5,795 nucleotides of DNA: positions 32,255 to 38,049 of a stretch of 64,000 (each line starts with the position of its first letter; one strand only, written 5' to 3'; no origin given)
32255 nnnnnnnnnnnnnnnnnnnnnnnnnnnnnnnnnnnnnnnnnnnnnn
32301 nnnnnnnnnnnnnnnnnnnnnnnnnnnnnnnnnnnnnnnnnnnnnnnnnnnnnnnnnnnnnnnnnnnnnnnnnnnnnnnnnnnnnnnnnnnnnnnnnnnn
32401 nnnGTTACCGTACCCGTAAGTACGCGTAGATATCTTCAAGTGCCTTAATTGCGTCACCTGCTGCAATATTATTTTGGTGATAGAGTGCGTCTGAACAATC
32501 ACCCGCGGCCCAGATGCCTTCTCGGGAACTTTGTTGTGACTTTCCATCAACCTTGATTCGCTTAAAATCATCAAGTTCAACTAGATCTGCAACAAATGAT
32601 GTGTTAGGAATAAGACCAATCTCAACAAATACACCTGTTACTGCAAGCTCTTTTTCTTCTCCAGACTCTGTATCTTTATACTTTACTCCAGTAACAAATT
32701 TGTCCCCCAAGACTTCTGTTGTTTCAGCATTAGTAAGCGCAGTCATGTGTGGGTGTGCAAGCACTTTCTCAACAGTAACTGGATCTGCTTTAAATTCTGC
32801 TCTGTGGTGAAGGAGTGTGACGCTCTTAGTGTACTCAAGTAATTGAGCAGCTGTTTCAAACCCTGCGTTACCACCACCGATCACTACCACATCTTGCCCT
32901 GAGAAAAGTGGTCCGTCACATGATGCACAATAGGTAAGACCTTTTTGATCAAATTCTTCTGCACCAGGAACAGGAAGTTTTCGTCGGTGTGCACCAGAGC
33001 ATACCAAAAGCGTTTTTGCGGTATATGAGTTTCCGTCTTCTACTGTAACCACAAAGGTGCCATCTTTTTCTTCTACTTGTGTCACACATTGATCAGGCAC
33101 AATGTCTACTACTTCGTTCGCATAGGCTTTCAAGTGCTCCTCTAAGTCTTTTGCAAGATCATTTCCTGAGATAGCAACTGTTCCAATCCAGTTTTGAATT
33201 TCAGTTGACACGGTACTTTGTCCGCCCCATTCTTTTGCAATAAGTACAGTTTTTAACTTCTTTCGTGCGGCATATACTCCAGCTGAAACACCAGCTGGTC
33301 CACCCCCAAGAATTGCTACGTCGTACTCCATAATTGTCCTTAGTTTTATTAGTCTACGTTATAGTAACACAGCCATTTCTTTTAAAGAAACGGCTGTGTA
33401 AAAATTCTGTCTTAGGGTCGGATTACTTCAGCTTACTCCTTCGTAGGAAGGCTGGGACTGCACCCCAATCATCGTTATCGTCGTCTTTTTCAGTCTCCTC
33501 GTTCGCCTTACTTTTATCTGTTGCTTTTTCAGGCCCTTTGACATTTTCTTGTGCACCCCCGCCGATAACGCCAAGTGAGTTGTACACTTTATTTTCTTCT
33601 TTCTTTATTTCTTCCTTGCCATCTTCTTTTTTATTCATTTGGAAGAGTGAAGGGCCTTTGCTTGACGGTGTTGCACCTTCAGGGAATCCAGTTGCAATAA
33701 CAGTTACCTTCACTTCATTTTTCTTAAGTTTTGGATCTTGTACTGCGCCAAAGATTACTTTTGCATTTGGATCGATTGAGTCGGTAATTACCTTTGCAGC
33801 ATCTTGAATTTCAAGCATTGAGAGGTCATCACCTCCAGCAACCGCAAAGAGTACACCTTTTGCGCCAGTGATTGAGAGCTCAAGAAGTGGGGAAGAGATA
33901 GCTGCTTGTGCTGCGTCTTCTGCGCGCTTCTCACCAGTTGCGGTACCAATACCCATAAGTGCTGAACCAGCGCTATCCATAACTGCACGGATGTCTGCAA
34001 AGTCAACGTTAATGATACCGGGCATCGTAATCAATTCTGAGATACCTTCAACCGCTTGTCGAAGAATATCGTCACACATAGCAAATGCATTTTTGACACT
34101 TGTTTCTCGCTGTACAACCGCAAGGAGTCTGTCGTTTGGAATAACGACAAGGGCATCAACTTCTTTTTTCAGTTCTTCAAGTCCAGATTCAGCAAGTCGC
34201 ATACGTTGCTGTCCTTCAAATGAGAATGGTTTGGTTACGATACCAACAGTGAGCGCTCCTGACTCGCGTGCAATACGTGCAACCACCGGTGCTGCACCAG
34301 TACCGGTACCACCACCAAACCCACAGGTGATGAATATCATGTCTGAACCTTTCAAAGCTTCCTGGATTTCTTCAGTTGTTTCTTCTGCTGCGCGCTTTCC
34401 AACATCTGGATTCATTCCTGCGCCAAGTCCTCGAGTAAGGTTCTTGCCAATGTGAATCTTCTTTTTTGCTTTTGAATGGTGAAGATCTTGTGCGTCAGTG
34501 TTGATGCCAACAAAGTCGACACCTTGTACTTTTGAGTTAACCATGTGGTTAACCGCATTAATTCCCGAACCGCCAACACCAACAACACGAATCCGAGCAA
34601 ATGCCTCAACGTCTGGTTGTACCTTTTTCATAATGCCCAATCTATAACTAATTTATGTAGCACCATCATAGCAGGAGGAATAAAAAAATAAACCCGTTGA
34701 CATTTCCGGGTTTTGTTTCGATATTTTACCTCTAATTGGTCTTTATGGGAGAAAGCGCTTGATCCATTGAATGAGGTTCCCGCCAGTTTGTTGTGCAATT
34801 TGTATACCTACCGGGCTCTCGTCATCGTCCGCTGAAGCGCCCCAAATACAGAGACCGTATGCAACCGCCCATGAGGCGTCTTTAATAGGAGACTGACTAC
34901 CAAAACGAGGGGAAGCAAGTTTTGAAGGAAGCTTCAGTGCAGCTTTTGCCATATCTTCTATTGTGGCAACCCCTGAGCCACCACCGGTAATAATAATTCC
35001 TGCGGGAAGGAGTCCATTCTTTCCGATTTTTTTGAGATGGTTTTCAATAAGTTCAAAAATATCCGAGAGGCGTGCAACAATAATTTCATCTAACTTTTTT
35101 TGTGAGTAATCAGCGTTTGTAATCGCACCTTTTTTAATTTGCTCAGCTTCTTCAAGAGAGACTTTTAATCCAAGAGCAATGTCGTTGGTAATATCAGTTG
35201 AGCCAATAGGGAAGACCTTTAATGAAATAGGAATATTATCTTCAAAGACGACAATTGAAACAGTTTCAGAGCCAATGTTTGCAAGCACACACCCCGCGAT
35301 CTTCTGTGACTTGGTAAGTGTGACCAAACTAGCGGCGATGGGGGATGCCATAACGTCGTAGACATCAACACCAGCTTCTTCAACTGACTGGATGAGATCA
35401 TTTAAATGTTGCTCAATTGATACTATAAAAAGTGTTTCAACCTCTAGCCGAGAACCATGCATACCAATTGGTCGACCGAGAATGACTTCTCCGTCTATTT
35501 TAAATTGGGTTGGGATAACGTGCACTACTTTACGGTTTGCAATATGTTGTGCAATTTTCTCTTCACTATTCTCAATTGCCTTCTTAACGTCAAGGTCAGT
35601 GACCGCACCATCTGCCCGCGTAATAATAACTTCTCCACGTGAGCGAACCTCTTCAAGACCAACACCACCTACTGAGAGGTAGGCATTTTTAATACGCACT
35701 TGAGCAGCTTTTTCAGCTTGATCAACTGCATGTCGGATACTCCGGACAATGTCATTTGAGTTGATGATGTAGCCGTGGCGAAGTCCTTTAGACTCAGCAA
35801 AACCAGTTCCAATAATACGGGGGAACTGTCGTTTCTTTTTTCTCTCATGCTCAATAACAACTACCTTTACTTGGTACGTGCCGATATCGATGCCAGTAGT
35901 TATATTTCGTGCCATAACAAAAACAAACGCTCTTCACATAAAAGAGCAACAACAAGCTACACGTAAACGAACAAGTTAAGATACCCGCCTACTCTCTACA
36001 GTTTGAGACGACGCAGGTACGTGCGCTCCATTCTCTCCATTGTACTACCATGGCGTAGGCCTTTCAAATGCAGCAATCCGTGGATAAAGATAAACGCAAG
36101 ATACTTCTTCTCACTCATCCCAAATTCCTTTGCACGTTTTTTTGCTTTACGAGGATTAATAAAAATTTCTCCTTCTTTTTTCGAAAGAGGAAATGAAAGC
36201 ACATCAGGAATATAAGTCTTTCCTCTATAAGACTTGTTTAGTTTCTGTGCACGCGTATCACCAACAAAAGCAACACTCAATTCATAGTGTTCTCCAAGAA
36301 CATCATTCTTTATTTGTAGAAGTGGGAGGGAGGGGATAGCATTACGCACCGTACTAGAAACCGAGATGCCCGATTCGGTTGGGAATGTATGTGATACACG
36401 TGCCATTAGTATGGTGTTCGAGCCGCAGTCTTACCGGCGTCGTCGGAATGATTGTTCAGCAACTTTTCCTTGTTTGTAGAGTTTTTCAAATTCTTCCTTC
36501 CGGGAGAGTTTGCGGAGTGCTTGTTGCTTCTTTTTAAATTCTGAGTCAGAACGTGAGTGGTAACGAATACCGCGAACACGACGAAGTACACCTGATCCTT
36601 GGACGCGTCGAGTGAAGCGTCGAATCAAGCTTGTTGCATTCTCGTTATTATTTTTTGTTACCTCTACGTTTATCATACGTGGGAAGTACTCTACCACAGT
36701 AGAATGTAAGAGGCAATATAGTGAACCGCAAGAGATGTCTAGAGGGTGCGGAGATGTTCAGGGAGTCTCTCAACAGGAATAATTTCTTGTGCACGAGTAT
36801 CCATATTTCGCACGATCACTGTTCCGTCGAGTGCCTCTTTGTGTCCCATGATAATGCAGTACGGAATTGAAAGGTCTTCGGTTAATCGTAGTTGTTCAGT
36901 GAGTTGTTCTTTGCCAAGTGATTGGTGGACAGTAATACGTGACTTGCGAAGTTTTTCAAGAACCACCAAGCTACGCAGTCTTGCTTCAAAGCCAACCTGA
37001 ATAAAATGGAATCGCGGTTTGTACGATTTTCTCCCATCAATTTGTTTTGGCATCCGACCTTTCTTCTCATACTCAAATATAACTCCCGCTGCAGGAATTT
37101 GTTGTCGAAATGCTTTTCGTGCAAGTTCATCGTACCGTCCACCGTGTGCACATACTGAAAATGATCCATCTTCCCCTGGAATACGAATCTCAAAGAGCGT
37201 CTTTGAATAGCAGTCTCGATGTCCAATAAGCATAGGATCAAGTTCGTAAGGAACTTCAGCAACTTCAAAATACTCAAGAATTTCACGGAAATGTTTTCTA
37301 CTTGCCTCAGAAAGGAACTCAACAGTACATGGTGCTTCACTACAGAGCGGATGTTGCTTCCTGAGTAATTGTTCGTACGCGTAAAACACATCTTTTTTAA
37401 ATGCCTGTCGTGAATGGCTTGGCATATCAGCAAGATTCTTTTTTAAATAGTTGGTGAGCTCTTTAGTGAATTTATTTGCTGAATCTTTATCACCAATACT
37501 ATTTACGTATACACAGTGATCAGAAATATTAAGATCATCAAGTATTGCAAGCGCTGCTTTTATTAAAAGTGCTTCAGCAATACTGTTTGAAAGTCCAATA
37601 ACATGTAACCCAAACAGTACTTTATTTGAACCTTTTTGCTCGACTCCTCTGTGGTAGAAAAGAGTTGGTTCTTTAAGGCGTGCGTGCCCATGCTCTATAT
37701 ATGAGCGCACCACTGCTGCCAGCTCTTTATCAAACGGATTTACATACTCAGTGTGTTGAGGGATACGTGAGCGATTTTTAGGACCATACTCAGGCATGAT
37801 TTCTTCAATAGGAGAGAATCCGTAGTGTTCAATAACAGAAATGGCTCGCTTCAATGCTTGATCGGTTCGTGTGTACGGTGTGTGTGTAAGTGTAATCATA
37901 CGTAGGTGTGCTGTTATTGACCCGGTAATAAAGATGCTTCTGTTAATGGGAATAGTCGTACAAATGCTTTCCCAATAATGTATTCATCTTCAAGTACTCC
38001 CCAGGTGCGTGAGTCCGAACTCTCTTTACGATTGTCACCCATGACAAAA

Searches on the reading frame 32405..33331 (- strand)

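Call 61: search_protein_families(library=pfam, proteins=[window:32405-33331:-], max_evalue=0.001)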
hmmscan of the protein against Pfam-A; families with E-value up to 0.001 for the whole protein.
window:32405-33331:- (308 aa): 13 families
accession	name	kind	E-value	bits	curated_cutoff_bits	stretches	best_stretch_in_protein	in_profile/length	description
PF07992.20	Pyr_redox_2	-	1.3e-45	156.5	26.1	1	3-282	1-279/291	Pyridine nucleotide-disulphide oxidoreductase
PF13738.12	Pyr_redox_3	-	3e-24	86.3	30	1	65-277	85-305/305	Pyridine nucleotide-disulphide oxidoreductase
PF03486.20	HI0933_like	-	4.3e-11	43.2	50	0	147-179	2-34/244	HI0933-like protein Rossmann domain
PF01134.28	GIDA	-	1e-10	41.7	22.1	1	147-178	1-32/391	Glucose inhibited division protein A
PF01266.30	DAO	-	4.7e-10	40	27.9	1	4-42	1-42/353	FAD dependent oxidoreductase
PF12831.13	FAD_oxidored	-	7.5e-10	39.1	27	1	4-46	1-48/416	FAD dependent oxidoreductase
PF00890.30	FAD_binding_2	-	2.5e-09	37.3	20.4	1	4-72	1-69/414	FAD binding domain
PF00070.33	Pyr_redox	-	4.6e-09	37.1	22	1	148-220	2-81/82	Pyridine nucleotide-disulphide oxidoreductase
PF01946.23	Thi4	-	3.7e-06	26.8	26.2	1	1-34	16-50/235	Thi4 family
PF01494.25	FAD_binding_3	-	1.8e-05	24.5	22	0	147-182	3-38/349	FAD binding domain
PF05834.18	Lycopene_cycl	-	1.8e-05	24.4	23.4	0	147-174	1-30/380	Lycopene cyclase protein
PF13241.12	NAD_binding_7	-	8.9e-05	23.5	22.1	0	143-182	5-45/104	Putative NAD(P)-binding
PF13450.12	NAD_binding_8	-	0.0001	23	21.9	0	7-33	1-27/68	NAD(P)-binding Rossmann-like domain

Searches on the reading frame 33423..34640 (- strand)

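Call 61: search_protein_families(library=pfam, proteins=[window:33423-34640:-], max_evalue=0.001)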
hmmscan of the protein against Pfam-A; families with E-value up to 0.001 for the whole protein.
window:33423-34640:- (405 aa): 2 families
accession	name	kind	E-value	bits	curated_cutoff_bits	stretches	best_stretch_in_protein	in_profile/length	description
PF00091.31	Tubulin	-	8e-51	173.5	33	1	17-176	2-189/190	Tubulin/FtsZ family, GTPase domain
PF12327.13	FtsZ_C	-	8e-32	109.8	27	1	225-319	1-94/95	FtsZ family, C-terminal domain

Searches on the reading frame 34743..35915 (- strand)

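Call 61: search_protein_families(library=pfam, proteins=[window:34743-35915:-], max_evalue=0.001)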
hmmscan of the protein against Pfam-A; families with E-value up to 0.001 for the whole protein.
window:34743-35915:- (390 aa): 3 families
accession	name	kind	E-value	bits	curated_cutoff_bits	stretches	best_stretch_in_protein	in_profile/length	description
PF14450.12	FtsA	-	1.5e-25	90.4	31.8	2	210-354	1-127/127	Cell division protein FtsA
PF02491.25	SHS2_FTSA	-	3.7e-14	53.3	25.4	1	89-164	6-78/79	SHS2 domain inserted in FTSA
PF11104.14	PilM_2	-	1.7e-09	37.5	27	1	158-336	125-307/340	Type IV pilus assembly protein PilM;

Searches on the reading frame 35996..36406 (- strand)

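Call 62: search_protein_families(library=pfam, proteins=[window:35996-36406:-], max_evalue=0.001)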
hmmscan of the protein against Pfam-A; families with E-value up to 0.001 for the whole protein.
window:35996-36406:- (136 aa): 1 family
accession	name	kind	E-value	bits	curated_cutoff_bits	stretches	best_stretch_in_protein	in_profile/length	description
PF02130.23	YbeY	-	6e-24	84.8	25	1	35-126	22-116/129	Endoribonuclease YbeY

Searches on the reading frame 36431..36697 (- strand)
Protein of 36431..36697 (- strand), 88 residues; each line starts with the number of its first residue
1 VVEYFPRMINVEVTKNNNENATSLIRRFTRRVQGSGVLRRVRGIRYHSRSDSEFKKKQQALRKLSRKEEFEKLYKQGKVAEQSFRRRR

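Call 63: search_protein_families(library=pfam, proteins=[window:36431-36697:-], max_evalue=0.001)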
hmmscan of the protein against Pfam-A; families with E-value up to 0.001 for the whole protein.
window:36431-36697:- (88 aa): 1 family
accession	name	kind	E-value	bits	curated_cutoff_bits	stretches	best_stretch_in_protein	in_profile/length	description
PF01165.25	Ribosomal_S21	-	1.3e-05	25.2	27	1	13-62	2-51/55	Ribosomal protein S21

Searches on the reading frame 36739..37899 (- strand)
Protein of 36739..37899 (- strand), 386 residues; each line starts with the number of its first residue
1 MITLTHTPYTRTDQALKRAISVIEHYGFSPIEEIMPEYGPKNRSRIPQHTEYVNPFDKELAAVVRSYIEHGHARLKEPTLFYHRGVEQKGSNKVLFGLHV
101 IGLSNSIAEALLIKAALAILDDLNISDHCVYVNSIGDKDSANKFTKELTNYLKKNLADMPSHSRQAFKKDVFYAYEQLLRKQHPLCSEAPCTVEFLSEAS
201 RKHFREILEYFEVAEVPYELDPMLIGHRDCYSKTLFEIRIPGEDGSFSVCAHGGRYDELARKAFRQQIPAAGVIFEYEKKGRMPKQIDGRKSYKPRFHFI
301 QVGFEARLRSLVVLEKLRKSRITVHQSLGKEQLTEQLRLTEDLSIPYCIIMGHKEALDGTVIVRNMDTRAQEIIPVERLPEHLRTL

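Call 62: search_protein_families(library=pfam, proteins=[window:36739-37899:-], max_evalue=0.001)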
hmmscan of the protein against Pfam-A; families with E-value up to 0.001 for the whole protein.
window:36739-37899:- (386 aa): 2 families
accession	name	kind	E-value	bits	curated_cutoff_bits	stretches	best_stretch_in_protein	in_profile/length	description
PF03129.25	HGTP_anticodon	-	5.1e-11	43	21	1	313-384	21-92/94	Anticodon binding domain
PF13393.11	tRNA-synt_His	-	1.2e-06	28.4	25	1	81-276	111-304/308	Histidyl-tRNA synthetase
